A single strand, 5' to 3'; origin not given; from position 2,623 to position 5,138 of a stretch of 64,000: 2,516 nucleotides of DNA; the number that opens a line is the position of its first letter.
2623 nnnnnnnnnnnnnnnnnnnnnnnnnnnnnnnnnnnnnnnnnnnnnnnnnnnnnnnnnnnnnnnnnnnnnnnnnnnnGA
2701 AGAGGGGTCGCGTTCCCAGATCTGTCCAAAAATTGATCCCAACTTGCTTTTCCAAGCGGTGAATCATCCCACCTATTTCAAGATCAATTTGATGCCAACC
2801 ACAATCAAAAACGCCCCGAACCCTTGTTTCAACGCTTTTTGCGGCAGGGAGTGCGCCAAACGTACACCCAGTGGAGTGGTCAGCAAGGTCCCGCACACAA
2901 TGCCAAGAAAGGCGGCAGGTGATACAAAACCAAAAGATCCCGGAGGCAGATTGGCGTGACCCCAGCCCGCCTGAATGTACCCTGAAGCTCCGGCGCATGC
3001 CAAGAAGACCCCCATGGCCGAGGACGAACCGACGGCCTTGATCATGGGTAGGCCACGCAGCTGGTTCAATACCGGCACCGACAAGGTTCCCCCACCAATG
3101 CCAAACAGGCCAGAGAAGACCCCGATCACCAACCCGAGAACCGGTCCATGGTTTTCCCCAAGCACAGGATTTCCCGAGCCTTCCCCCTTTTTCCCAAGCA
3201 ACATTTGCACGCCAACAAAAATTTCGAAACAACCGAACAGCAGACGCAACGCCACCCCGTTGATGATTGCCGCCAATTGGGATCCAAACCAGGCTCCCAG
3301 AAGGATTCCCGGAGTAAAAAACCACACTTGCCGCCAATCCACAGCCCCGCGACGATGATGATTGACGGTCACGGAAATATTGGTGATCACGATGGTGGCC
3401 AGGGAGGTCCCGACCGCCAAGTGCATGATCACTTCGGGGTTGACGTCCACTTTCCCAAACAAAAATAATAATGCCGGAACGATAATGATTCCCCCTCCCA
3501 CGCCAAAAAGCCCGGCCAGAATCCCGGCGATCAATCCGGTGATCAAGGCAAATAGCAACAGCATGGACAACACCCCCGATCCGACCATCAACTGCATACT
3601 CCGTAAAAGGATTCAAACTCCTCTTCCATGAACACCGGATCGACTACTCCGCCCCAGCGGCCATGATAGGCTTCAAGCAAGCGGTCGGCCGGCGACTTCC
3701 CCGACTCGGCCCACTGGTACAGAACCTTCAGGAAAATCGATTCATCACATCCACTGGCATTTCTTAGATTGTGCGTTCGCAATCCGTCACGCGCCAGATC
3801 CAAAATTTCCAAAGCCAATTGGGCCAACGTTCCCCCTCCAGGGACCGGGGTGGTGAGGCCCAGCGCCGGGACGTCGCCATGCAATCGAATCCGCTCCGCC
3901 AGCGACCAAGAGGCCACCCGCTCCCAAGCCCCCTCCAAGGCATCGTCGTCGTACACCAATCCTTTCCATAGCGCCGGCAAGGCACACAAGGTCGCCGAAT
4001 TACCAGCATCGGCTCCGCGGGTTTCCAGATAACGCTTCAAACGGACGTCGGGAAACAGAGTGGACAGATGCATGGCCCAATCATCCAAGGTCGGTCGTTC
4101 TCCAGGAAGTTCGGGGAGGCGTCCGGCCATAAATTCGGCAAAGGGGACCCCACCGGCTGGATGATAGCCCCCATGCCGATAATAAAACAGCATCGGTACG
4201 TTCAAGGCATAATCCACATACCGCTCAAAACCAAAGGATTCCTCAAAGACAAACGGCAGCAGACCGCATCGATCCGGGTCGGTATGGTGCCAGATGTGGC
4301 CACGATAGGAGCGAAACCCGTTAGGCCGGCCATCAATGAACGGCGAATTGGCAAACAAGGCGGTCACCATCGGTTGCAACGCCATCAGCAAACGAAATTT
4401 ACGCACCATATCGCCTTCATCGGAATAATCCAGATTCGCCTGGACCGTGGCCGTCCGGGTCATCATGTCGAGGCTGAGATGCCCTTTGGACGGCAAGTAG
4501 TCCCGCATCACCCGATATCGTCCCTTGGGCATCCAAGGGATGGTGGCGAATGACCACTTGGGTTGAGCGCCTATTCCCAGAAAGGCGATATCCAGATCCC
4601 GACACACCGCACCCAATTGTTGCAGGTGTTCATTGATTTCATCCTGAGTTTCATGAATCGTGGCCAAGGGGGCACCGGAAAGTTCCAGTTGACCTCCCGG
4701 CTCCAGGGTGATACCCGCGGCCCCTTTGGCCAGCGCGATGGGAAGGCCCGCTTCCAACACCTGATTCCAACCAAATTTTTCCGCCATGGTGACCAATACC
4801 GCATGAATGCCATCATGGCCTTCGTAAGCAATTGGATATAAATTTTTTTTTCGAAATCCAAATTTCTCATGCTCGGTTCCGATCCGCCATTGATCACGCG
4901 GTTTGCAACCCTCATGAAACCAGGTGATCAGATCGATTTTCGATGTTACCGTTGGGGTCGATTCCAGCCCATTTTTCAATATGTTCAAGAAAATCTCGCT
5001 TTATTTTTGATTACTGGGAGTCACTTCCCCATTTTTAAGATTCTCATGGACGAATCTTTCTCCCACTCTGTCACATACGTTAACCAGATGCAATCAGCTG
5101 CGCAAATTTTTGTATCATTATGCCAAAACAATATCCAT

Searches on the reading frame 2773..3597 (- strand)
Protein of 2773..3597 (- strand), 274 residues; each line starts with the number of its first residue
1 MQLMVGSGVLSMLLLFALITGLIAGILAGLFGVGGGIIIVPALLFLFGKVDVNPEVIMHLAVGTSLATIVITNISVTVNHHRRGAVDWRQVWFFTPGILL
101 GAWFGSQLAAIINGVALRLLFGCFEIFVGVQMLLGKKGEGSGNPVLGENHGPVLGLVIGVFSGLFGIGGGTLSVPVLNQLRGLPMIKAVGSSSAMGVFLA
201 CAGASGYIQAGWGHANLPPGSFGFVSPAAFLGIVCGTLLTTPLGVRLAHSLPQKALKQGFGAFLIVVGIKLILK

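Call 87: search_protein_families(library=pfam, proteins=[window:2773-3597:-], max_evalue=0.00001)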
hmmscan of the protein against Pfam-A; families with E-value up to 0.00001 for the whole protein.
window:2773-3597:- (274 aa): 1 family
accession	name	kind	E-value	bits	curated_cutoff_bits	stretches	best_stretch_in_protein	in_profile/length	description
PF01925.25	TauE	-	3.9e-57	194.1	32.6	1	18-271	2-237/237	Sulfite exporter TauE/SafE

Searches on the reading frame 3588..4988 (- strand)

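Call 87: search_protein_families(library=pfam, proteins=[window:3588-4988:-], max_evalue=0.00001)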
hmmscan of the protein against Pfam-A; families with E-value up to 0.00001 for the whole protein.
window:3588-4988:- (466 aa): 1 family
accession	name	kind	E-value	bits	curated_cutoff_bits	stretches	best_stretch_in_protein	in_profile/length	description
PF04107.18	GCS2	-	1.9e-79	267.5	21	1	72-361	17-290/291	Glutamate-cysteine ligase family 2(GCS2)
